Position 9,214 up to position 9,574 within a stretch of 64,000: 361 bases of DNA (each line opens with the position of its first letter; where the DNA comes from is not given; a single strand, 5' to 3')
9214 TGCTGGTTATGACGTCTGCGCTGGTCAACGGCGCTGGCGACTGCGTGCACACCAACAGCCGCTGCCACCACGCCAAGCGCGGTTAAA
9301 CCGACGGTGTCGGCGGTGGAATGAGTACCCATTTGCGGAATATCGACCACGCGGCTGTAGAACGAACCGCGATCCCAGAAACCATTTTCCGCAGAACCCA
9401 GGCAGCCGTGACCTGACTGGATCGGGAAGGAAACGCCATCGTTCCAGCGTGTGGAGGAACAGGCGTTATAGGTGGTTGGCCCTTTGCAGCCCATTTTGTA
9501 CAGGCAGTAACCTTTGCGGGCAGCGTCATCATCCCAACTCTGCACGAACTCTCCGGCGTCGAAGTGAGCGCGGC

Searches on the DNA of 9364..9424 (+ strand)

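Call 27: search_dna_similar(query=window:9364-9424:+, collection=ecoli_genomes, mode=near, max_rows=12, rows=best)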
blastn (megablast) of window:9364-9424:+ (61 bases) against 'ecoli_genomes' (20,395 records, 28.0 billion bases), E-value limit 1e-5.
Records with a match: 5259; places in all: 5262; records where one place covers at least 80% of the query: 5259.
Genomes with a match: 5259 of 5426; with a place that covers at least 80% of the query: 5259. Places per genome that has any: lowest 1, median 1, highest 2. On chromosomes: 5257 places; on plasmids: 5.
Best place of each record, by identity: 95-99% 1581; 90-95% 3678.
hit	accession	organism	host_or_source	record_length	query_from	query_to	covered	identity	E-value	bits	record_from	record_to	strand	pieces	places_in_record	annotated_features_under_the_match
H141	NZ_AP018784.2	Escherichia coli strain SK1144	-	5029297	1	61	100%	98.4%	2e-21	108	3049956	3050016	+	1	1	hyaA: hydrogenase 1 small subunit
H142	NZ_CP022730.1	Escherichia coli strain SA186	Homo sapiens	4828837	1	61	100%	98.4%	2e-21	108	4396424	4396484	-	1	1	hyaA: hydrogenase 1 small subunit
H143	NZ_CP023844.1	Escherichia coli strain 4/1-1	Homo sapiens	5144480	1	61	100%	98.4%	2e-21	108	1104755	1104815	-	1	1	hyaA: hydrogenase 1 small subunit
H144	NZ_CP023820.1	Escherichia coli strain 7/2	Homo sapiens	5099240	1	61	100%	98.4%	2e-21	108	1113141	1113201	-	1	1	hyaA: hydrogenase 1 small subunit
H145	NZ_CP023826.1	Escherichia coli strain 4/4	Homo sapiens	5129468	1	61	100%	98.4%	2e-21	108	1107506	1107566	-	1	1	hyaA: hydrogenase 1 small subunit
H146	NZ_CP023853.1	Escherichia coli strain 2/0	Homo sapiens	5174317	1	61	100%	98.4%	2e-21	108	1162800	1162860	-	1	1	hyaA: hydrogenase 1 small subunit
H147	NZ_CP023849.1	Escherichia coli strain 4/0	Homo sapiens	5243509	1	61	100%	98.4%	2e-21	108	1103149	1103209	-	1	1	hyaA: hydrogenase 1 small subunit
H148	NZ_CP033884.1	Escherichia coli strain 50579417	Homo sapiens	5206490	1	61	100%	98.4%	2e-21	108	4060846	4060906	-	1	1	hyaA: hydrogenase 1 small subunit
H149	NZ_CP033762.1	Escherichia coli strain FDAARGOS_536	Homo sapiens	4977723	1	61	100%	98.4%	2e-21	108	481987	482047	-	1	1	hyaA: hydrogenase 1 small subunit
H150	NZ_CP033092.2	Escherichia coli DSM 30083 = JCM 1649 = ATCC 11775 strain ...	-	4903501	1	61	100%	98.4%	2e-21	108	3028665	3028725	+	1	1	hyaA: hydrogenase 1 small subunit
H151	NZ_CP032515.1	Escherichia coli strain 118UI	Homo sapiens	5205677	1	61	100%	98.4%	2e-21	108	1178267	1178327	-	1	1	hyaA: hydrogenase 1 small subunit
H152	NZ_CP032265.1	Escherichia coli strain AR_0089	missing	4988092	1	61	100%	98.4%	2e-21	108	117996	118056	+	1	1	hyaA: hydrogenase 1 small subunit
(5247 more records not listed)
